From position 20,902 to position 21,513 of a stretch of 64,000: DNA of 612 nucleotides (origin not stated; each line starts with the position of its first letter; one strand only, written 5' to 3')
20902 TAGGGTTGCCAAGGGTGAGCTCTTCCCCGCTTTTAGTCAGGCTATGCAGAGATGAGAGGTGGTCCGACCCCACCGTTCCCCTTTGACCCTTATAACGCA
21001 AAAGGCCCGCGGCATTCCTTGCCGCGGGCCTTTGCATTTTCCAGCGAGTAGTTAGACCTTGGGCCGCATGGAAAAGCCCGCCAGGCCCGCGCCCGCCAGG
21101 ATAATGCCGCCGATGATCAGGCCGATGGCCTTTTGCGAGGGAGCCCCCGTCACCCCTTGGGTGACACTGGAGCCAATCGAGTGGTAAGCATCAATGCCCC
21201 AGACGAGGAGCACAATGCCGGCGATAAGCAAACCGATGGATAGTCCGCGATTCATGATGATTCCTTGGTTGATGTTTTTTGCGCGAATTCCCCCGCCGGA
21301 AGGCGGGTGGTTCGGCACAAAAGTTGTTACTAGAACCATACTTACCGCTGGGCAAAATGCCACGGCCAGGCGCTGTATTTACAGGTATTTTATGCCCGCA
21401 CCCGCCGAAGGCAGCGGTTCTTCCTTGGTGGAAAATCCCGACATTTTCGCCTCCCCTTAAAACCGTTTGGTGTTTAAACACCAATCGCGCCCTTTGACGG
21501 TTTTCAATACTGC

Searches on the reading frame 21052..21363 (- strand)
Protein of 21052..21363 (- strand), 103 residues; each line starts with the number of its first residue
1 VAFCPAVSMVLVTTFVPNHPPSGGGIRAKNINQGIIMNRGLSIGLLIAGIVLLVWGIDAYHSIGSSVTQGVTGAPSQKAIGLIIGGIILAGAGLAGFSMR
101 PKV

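Call 8: search_protein_families(library=pfam, proteins=[window:21052-21363:-], max_evalue=0.01)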
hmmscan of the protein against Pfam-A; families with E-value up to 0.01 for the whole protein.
window:21052-21363:- (103 aa): 1 family
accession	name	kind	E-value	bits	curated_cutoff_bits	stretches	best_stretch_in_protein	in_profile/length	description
PF11381.13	DUF3185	-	5.1e-15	55.6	25.3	1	41-96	3-58/59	Protein of unknown function (DUF3185)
